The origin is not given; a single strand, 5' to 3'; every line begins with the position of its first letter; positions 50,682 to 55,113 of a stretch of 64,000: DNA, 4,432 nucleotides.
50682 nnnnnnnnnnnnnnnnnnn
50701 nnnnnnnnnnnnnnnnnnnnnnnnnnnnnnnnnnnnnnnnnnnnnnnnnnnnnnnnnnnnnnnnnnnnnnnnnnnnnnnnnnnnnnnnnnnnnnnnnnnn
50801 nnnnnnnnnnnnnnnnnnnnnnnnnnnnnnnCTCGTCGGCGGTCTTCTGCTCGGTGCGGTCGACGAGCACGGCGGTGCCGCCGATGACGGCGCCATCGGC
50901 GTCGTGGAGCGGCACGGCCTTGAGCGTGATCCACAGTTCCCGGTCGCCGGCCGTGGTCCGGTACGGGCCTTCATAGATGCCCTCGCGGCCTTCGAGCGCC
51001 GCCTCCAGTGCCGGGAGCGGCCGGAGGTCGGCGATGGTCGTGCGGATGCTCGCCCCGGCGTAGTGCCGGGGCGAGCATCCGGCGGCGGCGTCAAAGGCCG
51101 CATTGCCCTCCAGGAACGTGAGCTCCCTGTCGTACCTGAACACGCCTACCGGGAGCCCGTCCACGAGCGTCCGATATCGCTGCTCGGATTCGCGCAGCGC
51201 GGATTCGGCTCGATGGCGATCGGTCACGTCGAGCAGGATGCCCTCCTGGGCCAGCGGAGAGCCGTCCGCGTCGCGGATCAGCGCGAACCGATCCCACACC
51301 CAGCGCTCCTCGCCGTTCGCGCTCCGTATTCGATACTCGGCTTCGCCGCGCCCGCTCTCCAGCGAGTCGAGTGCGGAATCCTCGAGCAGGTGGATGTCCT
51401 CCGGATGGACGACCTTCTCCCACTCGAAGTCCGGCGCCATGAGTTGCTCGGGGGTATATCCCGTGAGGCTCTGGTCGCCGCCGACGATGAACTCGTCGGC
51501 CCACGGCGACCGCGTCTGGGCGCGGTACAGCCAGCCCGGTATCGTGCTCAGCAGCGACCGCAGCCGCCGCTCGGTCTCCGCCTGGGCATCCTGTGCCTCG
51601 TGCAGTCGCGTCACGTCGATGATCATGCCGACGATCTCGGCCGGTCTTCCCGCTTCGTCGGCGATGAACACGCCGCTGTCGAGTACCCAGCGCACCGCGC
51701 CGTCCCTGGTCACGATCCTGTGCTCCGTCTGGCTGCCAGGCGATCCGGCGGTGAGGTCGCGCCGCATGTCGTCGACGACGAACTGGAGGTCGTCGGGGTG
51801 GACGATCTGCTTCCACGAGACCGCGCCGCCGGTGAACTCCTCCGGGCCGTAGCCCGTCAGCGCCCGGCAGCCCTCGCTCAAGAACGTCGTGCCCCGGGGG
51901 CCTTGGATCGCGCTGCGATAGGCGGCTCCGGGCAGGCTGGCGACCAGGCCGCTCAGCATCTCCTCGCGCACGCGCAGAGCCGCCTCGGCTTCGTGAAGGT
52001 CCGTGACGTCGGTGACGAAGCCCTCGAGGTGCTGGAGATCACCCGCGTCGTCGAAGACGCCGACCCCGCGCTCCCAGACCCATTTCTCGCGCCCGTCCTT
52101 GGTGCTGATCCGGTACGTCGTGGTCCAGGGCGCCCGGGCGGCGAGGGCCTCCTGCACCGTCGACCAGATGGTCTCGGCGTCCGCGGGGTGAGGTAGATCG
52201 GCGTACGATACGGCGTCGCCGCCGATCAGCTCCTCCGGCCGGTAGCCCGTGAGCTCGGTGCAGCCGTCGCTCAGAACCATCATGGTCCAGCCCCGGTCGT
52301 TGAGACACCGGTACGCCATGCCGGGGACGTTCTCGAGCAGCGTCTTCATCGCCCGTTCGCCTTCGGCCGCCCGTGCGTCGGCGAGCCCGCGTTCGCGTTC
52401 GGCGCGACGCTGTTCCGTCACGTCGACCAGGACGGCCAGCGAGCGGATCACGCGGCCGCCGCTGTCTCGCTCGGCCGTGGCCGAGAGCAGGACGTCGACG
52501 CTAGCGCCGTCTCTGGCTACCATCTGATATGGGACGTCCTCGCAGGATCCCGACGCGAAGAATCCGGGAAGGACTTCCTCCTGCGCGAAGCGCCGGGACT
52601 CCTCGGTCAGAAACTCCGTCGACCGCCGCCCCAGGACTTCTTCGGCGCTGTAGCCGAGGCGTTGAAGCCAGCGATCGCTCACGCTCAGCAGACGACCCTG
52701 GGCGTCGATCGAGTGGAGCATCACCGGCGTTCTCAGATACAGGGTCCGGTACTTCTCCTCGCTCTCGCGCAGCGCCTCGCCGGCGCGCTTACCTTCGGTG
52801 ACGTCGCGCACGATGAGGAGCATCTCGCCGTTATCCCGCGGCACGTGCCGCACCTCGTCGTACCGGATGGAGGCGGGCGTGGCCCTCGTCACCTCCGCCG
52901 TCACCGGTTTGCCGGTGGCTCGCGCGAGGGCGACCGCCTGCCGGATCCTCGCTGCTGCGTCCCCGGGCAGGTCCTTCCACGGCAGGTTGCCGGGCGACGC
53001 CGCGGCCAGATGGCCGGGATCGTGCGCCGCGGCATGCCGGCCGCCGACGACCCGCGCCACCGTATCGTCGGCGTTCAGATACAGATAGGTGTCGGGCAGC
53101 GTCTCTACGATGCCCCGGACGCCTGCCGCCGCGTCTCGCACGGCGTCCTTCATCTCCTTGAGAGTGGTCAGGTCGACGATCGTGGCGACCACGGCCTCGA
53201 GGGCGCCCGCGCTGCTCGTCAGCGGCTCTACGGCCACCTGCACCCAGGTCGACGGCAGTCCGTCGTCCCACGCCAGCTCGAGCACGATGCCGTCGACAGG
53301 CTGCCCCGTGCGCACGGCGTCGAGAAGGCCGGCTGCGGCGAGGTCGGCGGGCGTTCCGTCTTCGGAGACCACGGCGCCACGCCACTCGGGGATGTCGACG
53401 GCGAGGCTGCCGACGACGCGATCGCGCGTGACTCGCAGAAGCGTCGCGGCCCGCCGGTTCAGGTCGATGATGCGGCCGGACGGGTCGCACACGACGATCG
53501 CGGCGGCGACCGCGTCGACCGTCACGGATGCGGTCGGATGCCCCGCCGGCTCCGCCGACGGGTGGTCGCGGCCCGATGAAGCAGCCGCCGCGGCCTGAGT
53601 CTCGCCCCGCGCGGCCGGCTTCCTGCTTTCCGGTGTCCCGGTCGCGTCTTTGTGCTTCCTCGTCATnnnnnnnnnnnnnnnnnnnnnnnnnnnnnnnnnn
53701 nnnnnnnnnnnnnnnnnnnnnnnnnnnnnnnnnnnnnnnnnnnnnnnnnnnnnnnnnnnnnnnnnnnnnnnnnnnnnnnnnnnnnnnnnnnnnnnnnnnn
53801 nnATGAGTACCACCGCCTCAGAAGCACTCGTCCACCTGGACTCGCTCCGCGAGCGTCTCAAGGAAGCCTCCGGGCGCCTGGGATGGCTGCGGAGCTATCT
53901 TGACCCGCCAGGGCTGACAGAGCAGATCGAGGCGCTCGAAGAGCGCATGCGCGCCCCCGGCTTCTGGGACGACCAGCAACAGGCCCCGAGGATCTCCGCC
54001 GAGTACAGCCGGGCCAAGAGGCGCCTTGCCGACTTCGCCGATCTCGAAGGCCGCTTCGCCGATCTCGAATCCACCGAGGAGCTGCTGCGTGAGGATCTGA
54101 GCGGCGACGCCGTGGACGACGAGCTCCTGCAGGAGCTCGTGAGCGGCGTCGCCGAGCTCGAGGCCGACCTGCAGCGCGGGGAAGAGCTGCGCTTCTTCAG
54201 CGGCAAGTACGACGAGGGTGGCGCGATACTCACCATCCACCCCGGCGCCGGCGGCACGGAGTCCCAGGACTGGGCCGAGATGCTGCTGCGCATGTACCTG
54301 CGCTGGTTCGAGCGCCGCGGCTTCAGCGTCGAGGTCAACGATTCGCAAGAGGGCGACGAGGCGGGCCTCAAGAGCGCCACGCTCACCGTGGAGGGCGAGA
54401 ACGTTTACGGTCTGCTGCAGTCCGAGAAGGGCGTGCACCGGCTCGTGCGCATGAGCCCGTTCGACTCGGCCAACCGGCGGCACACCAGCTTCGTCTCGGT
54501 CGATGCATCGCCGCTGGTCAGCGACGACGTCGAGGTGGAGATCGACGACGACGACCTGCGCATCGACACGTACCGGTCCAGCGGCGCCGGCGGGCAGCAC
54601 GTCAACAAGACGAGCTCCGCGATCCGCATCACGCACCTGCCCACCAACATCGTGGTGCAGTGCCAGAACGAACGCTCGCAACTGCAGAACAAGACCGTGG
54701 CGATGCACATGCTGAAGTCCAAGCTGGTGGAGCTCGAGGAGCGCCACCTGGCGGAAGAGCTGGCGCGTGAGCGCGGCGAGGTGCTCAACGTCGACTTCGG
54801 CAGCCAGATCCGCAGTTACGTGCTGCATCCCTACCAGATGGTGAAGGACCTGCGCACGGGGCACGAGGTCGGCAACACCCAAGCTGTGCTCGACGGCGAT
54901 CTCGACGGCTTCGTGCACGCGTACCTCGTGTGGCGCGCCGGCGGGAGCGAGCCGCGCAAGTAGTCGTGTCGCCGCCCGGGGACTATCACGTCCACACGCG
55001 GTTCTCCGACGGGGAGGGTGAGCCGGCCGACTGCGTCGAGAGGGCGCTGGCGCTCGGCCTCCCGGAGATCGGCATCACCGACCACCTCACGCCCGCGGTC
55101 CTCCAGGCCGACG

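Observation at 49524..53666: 1380-aa cytoplasmic sensor: about eight PAS/PAC domains, a GGDEF domain with GAGRY in place of GGDEF but an intact RxxD I-site, and an intact EAL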

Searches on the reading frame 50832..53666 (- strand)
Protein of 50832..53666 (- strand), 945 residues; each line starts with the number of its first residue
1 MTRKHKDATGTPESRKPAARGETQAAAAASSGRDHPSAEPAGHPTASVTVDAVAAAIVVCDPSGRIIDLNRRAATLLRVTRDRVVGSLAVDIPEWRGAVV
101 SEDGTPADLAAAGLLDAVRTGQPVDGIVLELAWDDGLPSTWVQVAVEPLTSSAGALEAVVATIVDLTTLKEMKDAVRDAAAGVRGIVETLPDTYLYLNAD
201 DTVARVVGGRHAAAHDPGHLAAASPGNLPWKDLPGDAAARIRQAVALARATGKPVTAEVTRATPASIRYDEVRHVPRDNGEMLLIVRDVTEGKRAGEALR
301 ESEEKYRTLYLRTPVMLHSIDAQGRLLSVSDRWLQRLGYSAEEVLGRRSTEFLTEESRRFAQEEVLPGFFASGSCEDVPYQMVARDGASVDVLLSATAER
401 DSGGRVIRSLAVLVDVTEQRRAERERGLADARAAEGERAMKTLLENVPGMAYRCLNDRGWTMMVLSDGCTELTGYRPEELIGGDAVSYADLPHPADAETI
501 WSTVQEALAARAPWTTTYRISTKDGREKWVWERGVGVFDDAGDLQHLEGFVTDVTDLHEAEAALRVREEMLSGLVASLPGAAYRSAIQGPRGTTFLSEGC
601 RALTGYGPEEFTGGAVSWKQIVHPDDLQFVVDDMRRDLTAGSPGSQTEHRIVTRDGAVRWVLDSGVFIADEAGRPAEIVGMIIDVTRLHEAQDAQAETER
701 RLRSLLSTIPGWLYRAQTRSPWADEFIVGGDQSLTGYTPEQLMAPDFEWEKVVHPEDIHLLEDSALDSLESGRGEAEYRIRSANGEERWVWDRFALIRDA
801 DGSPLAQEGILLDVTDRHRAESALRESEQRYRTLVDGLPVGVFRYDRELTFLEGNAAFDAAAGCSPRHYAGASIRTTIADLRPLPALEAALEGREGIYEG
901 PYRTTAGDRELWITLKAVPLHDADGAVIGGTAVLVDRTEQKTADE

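Call 21: search_solved_structures(query=window:50832-53666:-, max_evalue=0.00001)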
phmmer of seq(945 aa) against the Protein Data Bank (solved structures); distinct sequences matched with E-value up to 0.00001: 3.
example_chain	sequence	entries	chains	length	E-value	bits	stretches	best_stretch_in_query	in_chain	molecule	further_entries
3mr0_A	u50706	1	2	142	3.6e-10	41.6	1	463-571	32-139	Sensory box histidine kinase/response regulator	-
8js5_A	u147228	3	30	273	1e-06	30.2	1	492-653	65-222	Sensor protein FixL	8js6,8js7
6ph4_A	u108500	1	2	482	4.2e-06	28.2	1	329-603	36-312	Blue-light-activated histidine kinase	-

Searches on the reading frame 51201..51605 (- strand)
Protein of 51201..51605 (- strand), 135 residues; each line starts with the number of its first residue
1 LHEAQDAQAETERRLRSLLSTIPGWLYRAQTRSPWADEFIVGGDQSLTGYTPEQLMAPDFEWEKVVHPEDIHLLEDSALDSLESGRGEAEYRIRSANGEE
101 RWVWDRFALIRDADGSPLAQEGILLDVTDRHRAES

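Call 8: search_protein_families(library=pfam, proteins=[window:51201-51605:-], max_evalue=0.1)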
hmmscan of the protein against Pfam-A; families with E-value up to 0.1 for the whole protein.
seq(135 aa): 3 families
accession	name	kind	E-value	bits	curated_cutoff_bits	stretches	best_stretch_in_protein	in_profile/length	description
PF08447.18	PAS_3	-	6.2e-17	62.1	25.6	1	46-122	10-87/89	PAS fold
PF08448.16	PAS_4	-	0.015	16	23.1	1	46-132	34-110/110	PAS fold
PF13426.13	PAS_9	-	0.044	14.5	27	1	46-129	22-103/103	PAS domain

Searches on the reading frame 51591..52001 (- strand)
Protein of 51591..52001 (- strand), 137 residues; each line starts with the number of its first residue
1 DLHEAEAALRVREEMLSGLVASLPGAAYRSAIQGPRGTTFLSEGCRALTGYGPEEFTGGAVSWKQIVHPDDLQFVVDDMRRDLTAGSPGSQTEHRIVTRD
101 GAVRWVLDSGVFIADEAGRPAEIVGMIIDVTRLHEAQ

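Call 8: search_protein_families(library=pfam, proteins=[window:51591-52001:-], max_evalue=0.1)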
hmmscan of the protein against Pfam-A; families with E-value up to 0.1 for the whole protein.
seq(137 aa): 4 families
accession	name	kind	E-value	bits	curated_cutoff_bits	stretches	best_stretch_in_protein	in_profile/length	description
PF08447.18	PAS_3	-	9.6e-22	77.5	25.6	1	39-126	2-88/89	PAS fold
PF13426.13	PAS_9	-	9.9e-06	26.2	27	1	39-131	14-102/103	PAS domain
PF00989.32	PAS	-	1.6e-05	25.3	22.6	1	47-130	32-113/113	PAS fold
PF08448.16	PAS_4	-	0.00091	19.9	23.1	1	46-134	25-109/110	PAS fold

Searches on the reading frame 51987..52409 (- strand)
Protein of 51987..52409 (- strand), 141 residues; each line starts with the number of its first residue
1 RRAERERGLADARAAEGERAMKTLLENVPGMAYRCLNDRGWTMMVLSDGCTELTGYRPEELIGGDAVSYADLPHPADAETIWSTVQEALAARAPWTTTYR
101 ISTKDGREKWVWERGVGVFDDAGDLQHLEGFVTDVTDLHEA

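Call 8: search_protein_families(library=pfam, proteins=[window:51987-52409:-], max_evalue=0.1)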
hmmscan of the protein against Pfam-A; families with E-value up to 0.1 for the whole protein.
seq(141 aa): 4 families
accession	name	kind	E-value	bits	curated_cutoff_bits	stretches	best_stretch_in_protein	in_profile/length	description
PF08447.18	PAS_3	-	1.8e-20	73.4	25.6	1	45-132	3-89/89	PAS fold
PF08448.16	PAS_4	-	2.4e-07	31.4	23.1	1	26-139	2-109/110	PAS fold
PF13426.13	PAS_9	-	1.8e-06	28.6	27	1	37-137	8-103/103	PAS domain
PF00989.32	PAS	-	0.016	15.7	22.6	1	46-135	26-113/113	PAS fold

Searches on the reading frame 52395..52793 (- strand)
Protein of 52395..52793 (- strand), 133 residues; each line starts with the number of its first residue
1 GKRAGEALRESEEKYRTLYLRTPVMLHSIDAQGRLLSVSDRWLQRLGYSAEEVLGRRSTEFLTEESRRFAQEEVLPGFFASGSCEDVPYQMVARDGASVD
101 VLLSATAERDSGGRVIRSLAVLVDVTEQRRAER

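Call 8: search_protein_families(library=pfam, proteins=[window:52395-52793:-], max_evalue=0.1)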
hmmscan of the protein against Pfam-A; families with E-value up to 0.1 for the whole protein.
seq(133 aa): 5 families
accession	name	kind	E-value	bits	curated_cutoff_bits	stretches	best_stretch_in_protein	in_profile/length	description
PF13426.13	PAS_9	-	3.6e-14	53.3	27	1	24-127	4-103/103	PAS domain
PF08448.16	PAS_4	-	6.5e-10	39.7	23.1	1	22-130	4-110/110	PAS fold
PF00989.32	PAS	-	3e-08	34.1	22.6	1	15-124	3-112/113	PAS fold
PF08447.18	PAS_3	-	5e-07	30.4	25.6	1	36-121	2-88/89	PAS fold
PF13188.13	PAS_8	-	0.00048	20.4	21.8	1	13-64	1-52/65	PAS domain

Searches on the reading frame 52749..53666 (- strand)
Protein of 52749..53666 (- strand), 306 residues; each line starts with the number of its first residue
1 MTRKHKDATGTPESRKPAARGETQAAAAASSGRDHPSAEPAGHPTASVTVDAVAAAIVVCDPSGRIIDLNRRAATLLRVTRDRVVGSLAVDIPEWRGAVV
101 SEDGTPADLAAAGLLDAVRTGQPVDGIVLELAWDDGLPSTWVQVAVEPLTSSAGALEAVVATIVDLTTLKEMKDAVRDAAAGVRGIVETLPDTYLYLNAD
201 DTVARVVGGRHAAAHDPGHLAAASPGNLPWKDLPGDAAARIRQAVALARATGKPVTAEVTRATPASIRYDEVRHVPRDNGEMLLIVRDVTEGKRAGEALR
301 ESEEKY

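Call 48: predict_structure(alignment_id=A3)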
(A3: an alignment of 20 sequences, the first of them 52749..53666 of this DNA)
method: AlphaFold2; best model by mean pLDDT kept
length: 306 residues; sequences in the alignment: 20
mean_pLDDT: 76.8   pTM: 0.51
mean pLDDT of the five models: 76.8, 75.4, 74.7, 73.5, 71.6
residues with pLDDT >= 90: 104; 70-90: 130; 50-70: 15; < 50: 57
segments of 3 or more residues with pLDDT < 50: 1-52, 211-215
pLDDT, mean of each block of 10 residues (from residue 1): 38 33 33 35 38 76 92 91 89 82 84 73 86 88 91 90 91 89 76 89 83 55 82 82 93 92 77 92 90 88 88
secondary structure, 60 per line:
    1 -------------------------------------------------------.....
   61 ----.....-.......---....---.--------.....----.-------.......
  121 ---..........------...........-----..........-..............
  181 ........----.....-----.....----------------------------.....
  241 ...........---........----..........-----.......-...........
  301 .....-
elements in order: E56-60 E65-69 H71-77 H81-84 E97-101 H114-120 E124-133 E140-150 E156-165 H167-188 E193-197 E203-207 H236-251 E255-262 E267-276 E282-288 H290-305

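Call 50: fold_search(model_id=the predicted structure, library=pdb)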
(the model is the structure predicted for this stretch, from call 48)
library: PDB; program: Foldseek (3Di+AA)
matches with E <= 10: 1098; with E <= 0.001: 488
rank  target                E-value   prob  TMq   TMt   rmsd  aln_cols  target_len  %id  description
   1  9qq6_A                1.2e-11  1.00  0.52  0.35   6.4       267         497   15  Structure of the Azotobacter vinelandii NifL-NifA complex (released 2025-06-18)
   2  3ewk                  6.9e-11  1.00  0.36  0.46   8.6       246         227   17  Structure of the redox sensor domain of Methylococcus capsulatus (Bath) MmoS (released 2009-03-24)
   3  9cmf_A                1.1e-10  1.00  0.44  0.21   6.8       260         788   16  Substrate bound DosP (released 2024-11-20)
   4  6pps_B                2.3e-10  1.00  0.30  0.35  11.2       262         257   17  A blue light illuminated LOV-PAS construct from the LOV-HK sensory protein from Brucella abortus (construct 15-273) (released 2020-07-15)
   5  6ph3_C                2.7e-10  1.00  0.30  0.36  11.3       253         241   15  LOV-PAS construct from the LOV-HK sensory protein from Brucella abortus (dark-adapted, construct 15-273) (released 2020-12-30)
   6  6pps_A                2.7e-10  1.00  0.31  0.36  10.3       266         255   16  A blue light illuminated LOV-PAS construct from the LOV-HK sensory protein from Brucella abortus (construct 15-273) (released 2020-07-15)
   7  6ph4_B                3.4e-10  1.00  0.46  0.34   6.9       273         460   19  Full length LOV-PAS-HK construct from the LOV-HK sensory protein from Brucella abortus (light-adapted, construct 15-48 (released 2020-12-30)
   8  6pps_D                4.0e-10  1.00  0.31  0.35  11.1       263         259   17  A blue light illuminated LOV-PAS construct from the LOV-HK sensory protein from Brucella abortus (construct 15-273) (released 2020-07-15)
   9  6pps_C                4.5e-10  1.00  0.31  0.36  11.4       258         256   17  A blue light illuminated LOV-PAS construct from the LOV-HK sensory protein from Brucella abortus (construct 15-273) (released 2020-07-15)
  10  6ph4_A                6.2e-10  1.00  0.33  0.33   9.8       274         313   19  Full length LOV-PAS-HK construct from the LOV-HK sensory protein from Brucella abortus (light-adapted, construct 15-48 (released 2020-12-30)
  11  9cdr_A                7.3e-10  1.00  0.38  0.19   7.9       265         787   16  DosP Apo straight form (released 2024-11-20)
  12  8js5_G                9.6e-10  1.00  0.54  0.63   5.5       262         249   16  Dimeric PAS domains of oxygen sensor FixL with ferric unliganded heme (released 2024-06-26)
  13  8js6_E                1.2e-09  1.00  0.51  0.60   5.7       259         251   17  Dimeric PAS domains of oxygen sensor FixL in complex with cyanide-bound ferric heme (released 2024-06-26)
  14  9bgv_A                1.3e-09  1.00  0.44  0.20   6.9       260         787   16  DosP R97A straight form (released 2024-11-20)
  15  9bkv_B                1.5e-09  1.00  0.40  0.19   7.4       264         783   14  DosP R97A bent form (released 2024-11-20)
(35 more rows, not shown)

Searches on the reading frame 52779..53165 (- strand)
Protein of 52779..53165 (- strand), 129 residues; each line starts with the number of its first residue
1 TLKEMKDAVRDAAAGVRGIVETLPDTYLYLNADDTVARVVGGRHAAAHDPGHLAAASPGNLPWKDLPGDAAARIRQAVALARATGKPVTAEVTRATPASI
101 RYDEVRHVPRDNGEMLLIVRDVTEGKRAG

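Call 8: search_protein_families(library=pfam, proteins=[window:52779-53165:-], max_evalue=0.1)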
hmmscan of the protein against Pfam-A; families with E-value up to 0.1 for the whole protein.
seq(129 aa): 1 family
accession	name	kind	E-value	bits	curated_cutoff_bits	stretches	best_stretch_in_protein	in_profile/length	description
PF08448.16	PAS_4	-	2.7e-05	24.8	23.1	1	21-126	2-109/110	PAS fold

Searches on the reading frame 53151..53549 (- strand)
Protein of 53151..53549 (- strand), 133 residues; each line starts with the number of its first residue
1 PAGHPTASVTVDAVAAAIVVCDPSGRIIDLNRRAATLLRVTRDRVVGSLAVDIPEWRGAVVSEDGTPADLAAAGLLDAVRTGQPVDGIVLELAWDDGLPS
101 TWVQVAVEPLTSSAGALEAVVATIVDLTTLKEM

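Call 8: search_protein_families(library=pfam, proteins=[window:53151-53549:-], max_evalue=0.1)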
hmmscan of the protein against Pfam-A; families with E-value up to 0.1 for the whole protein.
seq(133 aa): 6 families
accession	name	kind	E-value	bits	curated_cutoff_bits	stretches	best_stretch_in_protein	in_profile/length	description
PF08448.16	PAS_4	-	3.6e-08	34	23.1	1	11-131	1-109/110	PAS fold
PF13426.13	PAS_9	-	1.9e-06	28.5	27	1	17-128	3-102/103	PAS domain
PF13188.13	PAS_8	-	2.3e-05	24.6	21.8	1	11-53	7-50/65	PAS domain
PF00989.32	PAS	-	0.00034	21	22.6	1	11-51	7-47/113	PAS fold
PF24820.1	Diguanyl_cycl_sensor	-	0.012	16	28.1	1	11-47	2-38/109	Diguanylate cyclase-like sensor domain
PF12860.13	PAS_7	-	0.077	13.6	27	1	12-56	2-47/115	PAS fold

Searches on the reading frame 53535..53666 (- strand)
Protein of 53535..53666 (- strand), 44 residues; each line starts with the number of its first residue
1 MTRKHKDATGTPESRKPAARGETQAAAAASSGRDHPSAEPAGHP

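Call 8: search_protein_families(library=pfam, proteins=[window:53535-53666:-], max_evalue=0.1)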
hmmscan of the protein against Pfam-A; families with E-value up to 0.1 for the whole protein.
seq(44 aa): 0 families

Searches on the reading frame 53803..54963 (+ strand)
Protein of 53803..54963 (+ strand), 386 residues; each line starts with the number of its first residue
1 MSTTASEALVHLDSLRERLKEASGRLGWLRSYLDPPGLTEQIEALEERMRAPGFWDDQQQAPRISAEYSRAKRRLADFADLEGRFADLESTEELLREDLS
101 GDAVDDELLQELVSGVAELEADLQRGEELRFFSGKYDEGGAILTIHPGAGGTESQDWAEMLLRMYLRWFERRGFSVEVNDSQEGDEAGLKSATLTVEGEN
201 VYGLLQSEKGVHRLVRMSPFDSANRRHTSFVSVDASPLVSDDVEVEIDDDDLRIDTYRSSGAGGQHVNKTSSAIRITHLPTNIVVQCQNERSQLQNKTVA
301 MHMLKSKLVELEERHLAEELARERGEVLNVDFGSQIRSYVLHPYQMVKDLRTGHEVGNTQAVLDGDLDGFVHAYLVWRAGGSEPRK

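Call 41: search_protein_families(library=pfam, proteins=[window:53803-54963:+], max_evalue=0.01)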
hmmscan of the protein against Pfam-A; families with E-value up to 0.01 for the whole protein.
window:53803-54963:+ (386 aa): 3 families
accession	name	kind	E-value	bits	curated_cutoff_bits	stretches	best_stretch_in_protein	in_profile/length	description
PF03462.23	PCRF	-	2.2e-54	184.6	24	1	39-233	2-194/194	PCRF domain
PF00472.26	RF-1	-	1.5e-41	141.4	35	1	241-351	1-116/116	RF-1 domain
PF16326.10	ABC_tran_CTD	-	0.0083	16.8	32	0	38-76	20-58/69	ABC transporter C-terminal domain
